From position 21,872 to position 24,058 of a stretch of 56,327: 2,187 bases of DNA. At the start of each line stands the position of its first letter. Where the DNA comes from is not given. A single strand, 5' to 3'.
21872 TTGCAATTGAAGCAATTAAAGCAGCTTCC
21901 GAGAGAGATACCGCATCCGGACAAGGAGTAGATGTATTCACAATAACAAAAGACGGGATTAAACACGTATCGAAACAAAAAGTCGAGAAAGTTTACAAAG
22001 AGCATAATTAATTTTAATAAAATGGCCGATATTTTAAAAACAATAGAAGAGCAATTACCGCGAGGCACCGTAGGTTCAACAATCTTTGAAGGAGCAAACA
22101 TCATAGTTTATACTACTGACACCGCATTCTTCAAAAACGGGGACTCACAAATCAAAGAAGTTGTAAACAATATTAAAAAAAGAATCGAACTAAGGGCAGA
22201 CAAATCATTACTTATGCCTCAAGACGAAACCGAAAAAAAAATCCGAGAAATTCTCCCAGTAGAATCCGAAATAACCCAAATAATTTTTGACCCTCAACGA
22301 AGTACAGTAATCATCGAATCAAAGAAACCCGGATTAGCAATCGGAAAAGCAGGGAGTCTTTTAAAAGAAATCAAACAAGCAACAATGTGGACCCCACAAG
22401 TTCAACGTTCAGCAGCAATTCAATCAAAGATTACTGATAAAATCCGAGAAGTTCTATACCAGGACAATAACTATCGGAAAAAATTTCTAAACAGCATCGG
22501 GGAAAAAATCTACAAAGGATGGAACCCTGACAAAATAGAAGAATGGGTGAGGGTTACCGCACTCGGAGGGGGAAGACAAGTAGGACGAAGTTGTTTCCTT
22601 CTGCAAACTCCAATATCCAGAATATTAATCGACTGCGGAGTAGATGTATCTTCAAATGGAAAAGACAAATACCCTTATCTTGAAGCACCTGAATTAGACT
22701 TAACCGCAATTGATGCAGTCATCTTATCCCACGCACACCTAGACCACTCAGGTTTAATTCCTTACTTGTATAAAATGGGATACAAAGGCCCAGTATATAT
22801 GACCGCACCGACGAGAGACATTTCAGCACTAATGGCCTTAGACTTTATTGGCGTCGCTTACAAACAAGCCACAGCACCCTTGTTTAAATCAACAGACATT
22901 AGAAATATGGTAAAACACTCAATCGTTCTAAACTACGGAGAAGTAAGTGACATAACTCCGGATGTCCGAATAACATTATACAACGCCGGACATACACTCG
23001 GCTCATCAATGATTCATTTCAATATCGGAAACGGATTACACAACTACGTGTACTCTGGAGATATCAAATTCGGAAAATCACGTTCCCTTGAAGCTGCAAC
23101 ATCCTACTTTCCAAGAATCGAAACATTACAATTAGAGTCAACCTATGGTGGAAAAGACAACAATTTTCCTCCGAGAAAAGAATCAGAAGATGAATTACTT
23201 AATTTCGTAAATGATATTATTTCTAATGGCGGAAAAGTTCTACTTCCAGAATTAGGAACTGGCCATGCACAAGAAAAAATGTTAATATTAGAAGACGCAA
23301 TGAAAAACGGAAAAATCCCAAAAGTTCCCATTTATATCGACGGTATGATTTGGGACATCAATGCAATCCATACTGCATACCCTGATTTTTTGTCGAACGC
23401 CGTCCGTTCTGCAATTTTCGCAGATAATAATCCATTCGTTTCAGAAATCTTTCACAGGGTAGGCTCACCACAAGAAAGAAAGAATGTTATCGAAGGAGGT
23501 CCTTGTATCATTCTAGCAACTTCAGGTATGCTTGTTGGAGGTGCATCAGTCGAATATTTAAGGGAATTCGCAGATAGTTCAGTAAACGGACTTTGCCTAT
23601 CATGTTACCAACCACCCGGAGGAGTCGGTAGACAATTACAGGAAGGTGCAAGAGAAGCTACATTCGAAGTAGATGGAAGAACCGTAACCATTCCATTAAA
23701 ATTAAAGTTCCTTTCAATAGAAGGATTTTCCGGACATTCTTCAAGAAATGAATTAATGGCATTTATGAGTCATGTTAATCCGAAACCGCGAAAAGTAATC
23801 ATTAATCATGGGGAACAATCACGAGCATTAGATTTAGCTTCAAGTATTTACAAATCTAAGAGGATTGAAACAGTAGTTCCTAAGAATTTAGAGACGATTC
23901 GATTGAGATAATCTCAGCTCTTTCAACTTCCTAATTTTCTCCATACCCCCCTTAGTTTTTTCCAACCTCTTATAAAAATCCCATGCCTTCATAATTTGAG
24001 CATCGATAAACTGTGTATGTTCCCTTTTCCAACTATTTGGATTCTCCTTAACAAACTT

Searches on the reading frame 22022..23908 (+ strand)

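Call 37: search_protein_families(library=pfam, proteins=[window:22022-23908:+], max_evalue=0.001)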
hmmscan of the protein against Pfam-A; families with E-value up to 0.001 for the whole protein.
window:22022-23908:+ (629 aa): 7 families
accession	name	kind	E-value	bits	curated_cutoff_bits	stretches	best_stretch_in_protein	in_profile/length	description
PF10996.14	Beta-Casp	-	1e-22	81.3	27.7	1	416-539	1-120/120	Beta-Casp domain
PF07521.17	RMMBL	-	1.9e-15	57.1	21.6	1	557-620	2-63/63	Zn-dependent metallo-hydrolase RNA specificity domain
PF16661.11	Lactamase_B_6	-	3.6e-15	56.3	27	1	199-360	7-174/193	Metallo-beta-lactamase superfamily domain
PF17214.9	KH_TffA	-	2.4e-14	53.5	22.6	1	3-64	6-68/68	Transcription termination factor FttA, KH domain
PF00753.33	Lactamase_B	-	1.7e-11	44.9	22.7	1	187-356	4-158/196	Metallo-beta-lactamase superfamily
PF12706.13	Lactamase_B_2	-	7.7e-11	42.4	27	1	200-352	2-147/200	Beta-lactamase superfamily domain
PF07650.23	KH_2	-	0.00051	20.2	22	1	84-120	15-53/78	KH domain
